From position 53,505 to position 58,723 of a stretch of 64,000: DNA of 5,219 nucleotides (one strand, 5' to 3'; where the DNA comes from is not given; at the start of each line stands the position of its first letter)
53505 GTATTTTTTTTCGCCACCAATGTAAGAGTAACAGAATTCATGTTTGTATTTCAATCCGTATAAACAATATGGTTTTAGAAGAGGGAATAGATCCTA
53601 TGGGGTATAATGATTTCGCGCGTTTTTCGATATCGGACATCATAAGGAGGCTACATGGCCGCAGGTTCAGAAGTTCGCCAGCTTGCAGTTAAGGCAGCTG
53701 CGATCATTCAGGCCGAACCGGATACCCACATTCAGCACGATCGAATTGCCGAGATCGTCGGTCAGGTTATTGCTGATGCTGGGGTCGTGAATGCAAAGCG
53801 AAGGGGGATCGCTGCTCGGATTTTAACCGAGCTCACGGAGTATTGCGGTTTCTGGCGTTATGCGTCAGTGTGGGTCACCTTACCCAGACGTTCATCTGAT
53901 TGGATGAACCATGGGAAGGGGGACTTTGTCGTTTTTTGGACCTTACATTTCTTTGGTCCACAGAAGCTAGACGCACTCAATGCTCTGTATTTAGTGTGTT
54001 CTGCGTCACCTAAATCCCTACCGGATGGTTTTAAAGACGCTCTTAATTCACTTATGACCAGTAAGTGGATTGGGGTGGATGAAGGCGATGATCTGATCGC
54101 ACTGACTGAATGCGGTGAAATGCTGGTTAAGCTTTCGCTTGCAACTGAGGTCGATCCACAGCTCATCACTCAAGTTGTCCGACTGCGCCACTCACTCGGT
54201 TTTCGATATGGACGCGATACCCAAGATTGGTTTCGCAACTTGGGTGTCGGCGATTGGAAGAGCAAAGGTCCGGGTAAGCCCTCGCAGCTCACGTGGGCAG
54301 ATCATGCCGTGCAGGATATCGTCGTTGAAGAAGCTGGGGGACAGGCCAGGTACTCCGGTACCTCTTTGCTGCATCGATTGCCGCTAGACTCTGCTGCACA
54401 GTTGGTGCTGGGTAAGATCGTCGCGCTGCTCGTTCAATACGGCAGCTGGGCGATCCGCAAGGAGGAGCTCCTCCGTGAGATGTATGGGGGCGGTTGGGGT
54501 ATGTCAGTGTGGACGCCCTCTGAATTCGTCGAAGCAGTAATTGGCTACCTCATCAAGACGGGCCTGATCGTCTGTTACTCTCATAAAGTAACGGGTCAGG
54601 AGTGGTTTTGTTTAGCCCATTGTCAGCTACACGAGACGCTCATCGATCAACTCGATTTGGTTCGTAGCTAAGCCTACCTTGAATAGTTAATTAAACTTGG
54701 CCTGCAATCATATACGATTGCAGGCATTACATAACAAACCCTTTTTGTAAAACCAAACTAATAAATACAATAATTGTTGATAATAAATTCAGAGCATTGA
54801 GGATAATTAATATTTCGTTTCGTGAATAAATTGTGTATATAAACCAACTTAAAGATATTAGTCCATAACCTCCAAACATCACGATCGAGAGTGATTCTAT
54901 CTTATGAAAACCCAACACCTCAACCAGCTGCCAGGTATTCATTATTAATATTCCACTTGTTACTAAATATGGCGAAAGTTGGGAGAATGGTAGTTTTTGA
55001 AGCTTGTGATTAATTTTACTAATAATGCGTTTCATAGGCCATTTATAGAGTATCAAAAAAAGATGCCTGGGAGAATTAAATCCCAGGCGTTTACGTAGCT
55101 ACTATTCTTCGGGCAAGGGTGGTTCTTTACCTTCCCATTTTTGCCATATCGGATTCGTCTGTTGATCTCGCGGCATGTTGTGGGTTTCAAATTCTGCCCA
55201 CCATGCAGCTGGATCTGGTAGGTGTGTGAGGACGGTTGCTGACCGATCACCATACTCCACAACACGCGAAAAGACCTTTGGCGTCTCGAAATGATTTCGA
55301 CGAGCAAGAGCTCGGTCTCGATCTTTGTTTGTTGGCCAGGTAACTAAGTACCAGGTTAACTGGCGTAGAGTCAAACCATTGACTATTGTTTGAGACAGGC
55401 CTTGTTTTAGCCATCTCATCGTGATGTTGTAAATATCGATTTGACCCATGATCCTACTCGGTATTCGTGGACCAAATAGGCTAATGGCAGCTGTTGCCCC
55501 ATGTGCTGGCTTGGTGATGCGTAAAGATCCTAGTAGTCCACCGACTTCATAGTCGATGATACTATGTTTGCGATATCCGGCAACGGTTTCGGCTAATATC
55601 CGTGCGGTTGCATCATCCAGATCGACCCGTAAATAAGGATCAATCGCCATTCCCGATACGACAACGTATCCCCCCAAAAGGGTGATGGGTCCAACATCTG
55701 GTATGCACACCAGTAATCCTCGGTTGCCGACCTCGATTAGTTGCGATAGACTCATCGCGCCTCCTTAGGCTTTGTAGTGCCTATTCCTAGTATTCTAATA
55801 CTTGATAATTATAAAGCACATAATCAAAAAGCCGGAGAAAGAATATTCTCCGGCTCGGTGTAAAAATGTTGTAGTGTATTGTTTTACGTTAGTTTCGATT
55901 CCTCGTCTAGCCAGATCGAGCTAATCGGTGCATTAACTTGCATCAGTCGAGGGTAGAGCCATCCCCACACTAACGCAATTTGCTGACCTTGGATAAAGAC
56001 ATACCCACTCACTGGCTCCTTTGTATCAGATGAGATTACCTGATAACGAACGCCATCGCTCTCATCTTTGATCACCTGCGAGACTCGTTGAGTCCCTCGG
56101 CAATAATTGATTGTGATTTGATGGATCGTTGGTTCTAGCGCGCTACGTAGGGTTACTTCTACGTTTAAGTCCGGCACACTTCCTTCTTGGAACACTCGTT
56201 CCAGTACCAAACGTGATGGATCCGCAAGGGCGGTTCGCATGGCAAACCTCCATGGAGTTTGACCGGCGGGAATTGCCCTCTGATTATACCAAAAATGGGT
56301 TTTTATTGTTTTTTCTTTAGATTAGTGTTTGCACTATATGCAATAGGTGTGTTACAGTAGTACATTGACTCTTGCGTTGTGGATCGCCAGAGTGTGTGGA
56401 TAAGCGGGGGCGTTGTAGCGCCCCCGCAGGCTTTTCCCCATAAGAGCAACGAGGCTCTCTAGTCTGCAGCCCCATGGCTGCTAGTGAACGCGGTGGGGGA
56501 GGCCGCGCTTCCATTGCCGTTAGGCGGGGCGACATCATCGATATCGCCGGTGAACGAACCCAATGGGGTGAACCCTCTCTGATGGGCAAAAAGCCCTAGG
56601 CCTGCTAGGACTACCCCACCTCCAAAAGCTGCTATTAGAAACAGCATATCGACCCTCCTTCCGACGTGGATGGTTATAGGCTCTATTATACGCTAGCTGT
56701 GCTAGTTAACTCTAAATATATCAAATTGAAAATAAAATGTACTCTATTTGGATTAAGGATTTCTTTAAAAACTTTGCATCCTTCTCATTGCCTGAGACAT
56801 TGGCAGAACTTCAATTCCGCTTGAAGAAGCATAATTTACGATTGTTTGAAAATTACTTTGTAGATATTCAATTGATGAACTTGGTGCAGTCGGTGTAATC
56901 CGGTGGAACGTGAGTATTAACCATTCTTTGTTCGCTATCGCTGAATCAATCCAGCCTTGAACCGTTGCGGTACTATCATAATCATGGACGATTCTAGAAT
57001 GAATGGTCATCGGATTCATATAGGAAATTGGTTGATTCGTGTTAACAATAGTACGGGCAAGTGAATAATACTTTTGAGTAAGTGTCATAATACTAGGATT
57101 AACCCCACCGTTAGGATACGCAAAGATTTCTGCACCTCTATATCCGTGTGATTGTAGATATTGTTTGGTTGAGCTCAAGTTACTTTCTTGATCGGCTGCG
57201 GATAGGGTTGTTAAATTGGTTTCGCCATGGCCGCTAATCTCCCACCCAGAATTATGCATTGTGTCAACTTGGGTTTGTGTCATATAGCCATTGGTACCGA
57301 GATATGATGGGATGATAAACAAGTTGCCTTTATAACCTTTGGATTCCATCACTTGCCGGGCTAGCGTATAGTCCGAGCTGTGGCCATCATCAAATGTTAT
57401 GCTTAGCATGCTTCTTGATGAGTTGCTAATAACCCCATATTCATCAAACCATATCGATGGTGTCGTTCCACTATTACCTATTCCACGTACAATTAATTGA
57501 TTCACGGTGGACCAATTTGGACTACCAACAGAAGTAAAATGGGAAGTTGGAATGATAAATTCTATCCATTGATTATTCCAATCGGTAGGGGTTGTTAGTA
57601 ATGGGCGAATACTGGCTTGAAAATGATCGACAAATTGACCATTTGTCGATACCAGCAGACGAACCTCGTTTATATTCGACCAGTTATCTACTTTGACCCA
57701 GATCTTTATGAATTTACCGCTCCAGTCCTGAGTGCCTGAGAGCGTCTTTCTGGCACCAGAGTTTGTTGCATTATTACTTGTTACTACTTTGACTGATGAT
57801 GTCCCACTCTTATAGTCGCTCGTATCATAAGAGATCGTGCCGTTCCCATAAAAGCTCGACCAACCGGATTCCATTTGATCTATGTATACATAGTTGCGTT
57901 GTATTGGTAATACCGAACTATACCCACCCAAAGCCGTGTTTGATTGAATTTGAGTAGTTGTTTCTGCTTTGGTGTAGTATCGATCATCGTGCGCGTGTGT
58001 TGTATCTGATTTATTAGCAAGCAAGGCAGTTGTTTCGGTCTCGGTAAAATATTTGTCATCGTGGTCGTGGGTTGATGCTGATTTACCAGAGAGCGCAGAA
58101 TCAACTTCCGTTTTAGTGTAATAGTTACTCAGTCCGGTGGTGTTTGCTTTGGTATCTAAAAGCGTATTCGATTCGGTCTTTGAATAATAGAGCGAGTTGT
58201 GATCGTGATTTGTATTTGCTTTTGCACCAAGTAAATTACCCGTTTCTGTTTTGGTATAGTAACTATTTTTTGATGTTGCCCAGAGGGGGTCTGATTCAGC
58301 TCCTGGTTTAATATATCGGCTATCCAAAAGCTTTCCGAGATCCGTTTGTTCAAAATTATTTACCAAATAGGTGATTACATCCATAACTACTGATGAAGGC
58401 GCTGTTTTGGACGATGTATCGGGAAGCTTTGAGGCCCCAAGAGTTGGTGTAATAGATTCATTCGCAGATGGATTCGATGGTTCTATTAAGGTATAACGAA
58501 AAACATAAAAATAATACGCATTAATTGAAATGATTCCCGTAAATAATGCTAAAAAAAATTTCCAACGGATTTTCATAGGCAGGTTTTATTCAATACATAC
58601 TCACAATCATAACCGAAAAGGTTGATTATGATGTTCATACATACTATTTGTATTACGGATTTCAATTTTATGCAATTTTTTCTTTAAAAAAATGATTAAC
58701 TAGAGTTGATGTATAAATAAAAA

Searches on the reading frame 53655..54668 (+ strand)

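Call 9: search_protein_families(library=pfam, proteins=[window:53655-54668:+], max_evalue=1)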
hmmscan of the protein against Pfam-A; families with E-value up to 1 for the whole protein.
window:53655-54668:+ (338 aa): 0 families

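Call 10: search_protein_families(library=phrogs, proteins=[window:53655-54668:+], max_evalue=1)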
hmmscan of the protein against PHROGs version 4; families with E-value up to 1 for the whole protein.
window:53655-54668:+ (338 aa): 3 families
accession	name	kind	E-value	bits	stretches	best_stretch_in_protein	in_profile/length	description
phrog_12903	-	unknown function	0.13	12.9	1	260-319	58-116/127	-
phrog_16163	-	unknown function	0.17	12.7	1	119-131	15-27/41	-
phrog_34369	-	unknown function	0.17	12.3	1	125-178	16-68/345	-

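Call 11: search_protein_families(library=padloc, proteins=[window:53655-54668:+], max_evalue=1)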
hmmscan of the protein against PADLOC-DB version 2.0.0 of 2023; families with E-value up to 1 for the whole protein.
window:53655-54668:+ (338 aa): 0 families

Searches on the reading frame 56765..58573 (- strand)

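Call 14: search_protein_families(library=pfam, proteins=[window:56765-58573:-], max_evalue=0.001)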
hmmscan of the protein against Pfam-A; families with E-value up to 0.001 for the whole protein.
window:56765-58573:- (602 aa): 1 family
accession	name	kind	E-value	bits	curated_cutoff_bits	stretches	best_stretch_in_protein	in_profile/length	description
PF01522.26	Polysacc_deac_1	-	2.9e-13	50.3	23.1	1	385-501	4-118/124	Polysaccharide deacetylase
